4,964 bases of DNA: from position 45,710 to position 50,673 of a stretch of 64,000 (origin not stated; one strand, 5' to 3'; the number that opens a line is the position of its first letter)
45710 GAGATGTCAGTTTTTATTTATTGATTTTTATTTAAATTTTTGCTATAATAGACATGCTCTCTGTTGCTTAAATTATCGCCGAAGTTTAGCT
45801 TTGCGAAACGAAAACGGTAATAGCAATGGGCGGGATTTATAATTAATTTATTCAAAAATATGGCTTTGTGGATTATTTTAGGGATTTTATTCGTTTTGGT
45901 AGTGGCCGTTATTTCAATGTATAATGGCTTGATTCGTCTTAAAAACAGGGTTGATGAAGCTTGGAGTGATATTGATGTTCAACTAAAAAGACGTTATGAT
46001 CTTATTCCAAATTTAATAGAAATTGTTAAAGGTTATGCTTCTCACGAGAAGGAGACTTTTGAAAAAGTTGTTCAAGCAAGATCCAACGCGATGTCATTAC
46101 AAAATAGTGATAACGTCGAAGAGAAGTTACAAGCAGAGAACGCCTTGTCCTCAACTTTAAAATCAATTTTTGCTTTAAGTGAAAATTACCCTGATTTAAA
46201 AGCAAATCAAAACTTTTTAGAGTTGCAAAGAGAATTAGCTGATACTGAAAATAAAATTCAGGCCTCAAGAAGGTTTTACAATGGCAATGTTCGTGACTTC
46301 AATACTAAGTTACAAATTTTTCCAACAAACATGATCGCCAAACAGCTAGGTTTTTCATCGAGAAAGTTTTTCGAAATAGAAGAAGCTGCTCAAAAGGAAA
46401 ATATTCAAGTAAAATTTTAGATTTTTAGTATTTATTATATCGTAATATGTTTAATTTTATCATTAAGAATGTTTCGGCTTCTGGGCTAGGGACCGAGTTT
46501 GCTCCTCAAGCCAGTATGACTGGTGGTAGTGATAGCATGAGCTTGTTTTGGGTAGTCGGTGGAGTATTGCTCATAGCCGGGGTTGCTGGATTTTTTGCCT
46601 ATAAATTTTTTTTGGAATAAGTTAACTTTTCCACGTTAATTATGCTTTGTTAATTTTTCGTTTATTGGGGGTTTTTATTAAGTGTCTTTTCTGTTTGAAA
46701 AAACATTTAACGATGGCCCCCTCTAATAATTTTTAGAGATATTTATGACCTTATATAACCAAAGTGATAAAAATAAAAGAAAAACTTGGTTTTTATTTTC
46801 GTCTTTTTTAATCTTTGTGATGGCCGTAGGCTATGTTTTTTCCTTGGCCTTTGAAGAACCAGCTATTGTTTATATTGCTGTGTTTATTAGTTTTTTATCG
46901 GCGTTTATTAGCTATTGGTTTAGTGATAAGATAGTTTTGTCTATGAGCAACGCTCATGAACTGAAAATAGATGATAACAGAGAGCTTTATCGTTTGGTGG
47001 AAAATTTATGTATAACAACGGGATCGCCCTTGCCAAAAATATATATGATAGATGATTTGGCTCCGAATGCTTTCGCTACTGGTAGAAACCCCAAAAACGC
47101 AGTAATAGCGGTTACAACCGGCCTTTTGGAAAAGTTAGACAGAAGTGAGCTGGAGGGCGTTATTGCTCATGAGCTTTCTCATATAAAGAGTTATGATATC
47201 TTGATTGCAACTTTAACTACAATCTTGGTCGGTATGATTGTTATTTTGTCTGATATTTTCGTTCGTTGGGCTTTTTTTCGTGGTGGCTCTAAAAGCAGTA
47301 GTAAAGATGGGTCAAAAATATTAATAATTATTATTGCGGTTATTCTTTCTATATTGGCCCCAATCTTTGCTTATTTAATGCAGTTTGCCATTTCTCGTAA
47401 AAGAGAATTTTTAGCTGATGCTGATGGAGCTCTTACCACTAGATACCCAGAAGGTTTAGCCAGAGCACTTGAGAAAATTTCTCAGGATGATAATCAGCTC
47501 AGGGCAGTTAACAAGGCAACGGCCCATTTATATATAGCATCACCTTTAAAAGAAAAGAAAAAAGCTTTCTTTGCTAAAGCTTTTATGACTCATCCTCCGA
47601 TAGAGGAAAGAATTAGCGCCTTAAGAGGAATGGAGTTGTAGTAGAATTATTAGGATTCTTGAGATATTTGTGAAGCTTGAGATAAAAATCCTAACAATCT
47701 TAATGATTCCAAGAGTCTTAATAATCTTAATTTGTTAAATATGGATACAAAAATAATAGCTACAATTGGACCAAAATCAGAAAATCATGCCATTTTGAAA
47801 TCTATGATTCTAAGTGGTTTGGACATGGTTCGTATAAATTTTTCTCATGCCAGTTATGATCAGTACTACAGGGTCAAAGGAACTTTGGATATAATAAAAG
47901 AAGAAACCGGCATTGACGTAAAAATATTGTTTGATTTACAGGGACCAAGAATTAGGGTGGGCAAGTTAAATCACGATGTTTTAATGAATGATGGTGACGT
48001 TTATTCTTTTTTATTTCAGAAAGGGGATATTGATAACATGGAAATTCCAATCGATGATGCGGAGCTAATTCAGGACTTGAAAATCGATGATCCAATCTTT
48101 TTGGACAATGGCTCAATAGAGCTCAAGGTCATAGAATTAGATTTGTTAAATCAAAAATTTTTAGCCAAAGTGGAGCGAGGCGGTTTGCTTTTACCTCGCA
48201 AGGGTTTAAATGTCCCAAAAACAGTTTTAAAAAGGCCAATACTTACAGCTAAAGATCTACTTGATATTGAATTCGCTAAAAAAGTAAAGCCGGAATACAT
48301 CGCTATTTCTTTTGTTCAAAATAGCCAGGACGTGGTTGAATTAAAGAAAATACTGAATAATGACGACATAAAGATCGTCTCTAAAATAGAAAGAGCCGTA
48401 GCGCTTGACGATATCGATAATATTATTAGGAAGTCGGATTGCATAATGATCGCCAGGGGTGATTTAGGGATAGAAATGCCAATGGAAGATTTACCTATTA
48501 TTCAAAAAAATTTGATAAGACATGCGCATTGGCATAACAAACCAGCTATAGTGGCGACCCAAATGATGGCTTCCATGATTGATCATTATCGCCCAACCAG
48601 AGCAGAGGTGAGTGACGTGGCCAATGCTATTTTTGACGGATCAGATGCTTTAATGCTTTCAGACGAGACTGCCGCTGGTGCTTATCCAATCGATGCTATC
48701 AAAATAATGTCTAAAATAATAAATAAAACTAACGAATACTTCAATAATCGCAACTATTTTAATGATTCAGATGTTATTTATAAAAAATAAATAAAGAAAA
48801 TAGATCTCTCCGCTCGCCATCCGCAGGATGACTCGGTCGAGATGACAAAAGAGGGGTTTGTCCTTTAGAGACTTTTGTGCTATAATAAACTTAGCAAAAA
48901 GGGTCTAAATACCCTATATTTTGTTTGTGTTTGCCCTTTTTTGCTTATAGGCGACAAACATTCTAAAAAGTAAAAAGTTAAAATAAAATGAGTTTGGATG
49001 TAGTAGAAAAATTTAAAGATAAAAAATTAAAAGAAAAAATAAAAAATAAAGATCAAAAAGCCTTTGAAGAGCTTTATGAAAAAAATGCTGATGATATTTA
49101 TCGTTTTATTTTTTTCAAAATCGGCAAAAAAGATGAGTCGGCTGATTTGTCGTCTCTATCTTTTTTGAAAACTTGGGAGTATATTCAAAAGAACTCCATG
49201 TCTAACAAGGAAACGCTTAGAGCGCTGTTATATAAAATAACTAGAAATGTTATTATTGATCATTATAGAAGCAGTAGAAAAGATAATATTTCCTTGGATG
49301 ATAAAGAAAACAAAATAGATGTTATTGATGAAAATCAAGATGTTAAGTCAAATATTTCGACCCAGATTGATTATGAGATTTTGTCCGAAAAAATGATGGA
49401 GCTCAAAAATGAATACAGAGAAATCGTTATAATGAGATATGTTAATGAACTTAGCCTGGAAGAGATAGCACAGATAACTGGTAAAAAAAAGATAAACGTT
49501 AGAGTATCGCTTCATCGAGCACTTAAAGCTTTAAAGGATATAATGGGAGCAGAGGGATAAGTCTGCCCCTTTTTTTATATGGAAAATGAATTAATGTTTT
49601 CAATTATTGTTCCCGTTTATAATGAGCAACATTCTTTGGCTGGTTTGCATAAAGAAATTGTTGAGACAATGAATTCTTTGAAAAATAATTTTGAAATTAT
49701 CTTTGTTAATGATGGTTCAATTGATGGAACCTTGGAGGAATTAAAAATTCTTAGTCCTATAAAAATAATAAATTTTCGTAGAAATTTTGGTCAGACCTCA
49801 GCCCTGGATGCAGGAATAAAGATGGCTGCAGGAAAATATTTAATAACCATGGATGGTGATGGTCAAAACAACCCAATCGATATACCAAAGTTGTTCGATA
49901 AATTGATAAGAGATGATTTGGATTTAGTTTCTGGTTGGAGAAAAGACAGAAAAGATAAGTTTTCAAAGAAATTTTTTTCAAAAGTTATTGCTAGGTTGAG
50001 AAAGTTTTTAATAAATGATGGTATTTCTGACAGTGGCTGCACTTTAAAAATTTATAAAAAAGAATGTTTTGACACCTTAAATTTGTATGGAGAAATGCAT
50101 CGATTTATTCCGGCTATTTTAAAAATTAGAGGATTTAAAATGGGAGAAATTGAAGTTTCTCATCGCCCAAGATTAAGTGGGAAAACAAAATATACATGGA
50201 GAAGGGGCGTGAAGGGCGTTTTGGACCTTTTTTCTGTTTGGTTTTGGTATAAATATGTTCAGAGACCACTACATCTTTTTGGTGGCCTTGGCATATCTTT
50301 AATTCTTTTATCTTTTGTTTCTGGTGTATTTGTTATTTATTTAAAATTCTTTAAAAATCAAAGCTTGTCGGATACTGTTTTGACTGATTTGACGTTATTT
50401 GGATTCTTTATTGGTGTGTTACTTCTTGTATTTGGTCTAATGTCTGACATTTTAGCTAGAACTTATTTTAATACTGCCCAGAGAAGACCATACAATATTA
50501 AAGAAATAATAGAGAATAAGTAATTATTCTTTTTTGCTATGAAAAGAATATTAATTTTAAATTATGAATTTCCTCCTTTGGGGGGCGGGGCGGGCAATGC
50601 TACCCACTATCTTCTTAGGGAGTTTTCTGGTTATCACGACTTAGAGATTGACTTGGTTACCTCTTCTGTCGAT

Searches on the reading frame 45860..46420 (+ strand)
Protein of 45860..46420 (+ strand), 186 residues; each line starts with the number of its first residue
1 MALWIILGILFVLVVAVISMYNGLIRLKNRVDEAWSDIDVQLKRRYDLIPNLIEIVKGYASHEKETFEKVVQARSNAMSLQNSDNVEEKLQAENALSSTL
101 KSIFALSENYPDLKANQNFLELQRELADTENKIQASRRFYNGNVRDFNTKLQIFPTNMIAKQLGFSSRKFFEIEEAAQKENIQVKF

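Call 52: search_protein_families(library=pfam, proteins=[window:45860-46420:+], max_evalue=0.01)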
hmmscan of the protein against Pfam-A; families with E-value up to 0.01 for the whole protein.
window:45860-46420:+ (186 aa): 1 family
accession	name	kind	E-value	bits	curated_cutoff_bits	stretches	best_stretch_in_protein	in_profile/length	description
PF04011.17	LemA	-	1.1e-61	207.5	26.2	1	34-186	1-149/149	LemA family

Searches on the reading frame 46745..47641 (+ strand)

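Call 52: search_protein_families(library=pfam, proteins=[window:46745-47641:+], max_evalue=0.01)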
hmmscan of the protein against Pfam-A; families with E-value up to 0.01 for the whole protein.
window:46745-47641:+ (298 aa): 2 families
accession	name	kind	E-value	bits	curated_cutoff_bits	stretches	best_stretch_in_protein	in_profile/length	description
PF01435.24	Peptidase_M48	-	4.1e-32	112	20.3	1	77-296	3-185/186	Peptidase family M48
PF05569.17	Peptidase_M56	-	9.4e-06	25.4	31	1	118-161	175-218/296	BlaR1 peptidase M56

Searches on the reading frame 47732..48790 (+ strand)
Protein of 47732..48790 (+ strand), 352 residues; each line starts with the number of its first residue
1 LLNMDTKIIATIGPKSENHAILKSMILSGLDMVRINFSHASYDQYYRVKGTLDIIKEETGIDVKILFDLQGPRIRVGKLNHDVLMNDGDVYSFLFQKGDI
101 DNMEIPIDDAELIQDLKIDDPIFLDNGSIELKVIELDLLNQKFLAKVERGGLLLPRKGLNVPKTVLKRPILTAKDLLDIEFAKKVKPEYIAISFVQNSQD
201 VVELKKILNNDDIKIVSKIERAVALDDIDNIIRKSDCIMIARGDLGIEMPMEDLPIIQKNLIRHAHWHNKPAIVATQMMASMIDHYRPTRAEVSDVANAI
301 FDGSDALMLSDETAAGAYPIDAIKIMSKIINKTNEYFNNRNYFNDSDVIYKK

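Call 52: search_protein_families(library=pfam, proteins=[window:47732-48790:+], max_evalue=0.01)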
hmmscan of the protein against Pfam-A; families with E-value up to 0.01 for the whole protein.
window:47732-48790:+ (352 aa): 1 family
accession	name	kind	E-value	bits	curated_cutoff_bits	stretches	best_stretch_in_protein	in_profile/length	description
PF00224.27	PK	-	1.5e-91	307.3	30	1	5-323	3-328/328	Pyruvate kinase, barrel domain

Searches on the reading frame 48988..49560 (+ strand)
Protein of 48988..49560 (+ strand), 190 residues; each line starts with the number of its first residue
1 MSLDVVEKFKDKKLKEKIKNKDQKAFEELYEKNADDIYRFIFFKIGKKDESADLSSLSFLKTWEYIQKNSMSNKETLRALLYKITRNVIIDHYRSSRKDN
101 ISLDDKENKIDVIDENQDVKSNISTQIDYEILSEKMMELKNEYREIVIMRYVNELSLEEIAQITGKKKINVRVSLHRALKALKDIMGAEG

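Call 52: search_protein_families(library=pfam, proteins=[window:48988-49560:+], max_evalue=0.01)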
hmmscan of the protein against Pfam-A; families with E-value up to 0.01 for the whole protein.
window:48988-49560:+ (190 aa): 4 families
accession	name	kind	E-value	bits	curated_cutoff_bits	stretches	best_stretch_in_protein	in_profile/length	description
PF08281.18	Sigma70_r4_2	-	1.2e-13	50.9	25.7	1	130-182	2-54/54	Sigma-70, region 4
PF04545.22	Sigma70_r4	-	6.9e-09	35.5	24.1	1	138-183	4-49/50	Sigma-70, region 4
PF04542.20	Sigma70_r2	-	4.7e-08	33.1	24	1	29-97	1-69/71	Sigma-70 region 2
PF07638.17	Sigma70_ECF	-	3.4e-07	30.8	21.1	1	16-165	9-162/185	ECF sigma factor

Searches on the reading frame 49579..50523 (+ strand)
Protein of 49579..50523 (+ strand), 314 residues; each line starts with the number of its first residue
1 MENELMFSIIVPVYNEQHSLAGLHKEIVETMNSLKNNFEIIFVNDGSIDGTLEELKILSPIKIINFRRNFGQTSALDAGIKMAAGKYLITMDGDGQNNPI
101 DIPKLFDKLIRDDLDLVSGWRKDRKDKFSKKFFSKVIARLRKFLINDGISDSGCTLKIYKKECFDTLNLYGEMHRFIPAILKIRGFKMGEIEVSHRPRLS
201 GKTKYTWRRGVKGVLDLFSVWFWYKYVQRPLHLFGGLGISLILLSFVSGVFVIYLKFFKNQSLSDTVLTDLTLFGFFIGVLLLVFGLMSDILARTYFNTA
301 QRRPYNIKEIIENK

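Call 29: search_protein_families(library=pfam, proteins=[window:49579-50523:+], max_evalue=0.00001)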
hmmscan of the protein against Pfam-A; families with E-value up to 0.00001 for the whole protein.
window:49579-50523:+ (314 aa): 1 family
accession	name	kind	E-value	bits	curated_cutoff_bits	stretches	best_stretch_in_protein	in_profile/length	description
PF00535.33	Glycos_transf_2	-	2e-30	106.4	23.3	1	8-165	1-165/168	Glycosyl transferase family 2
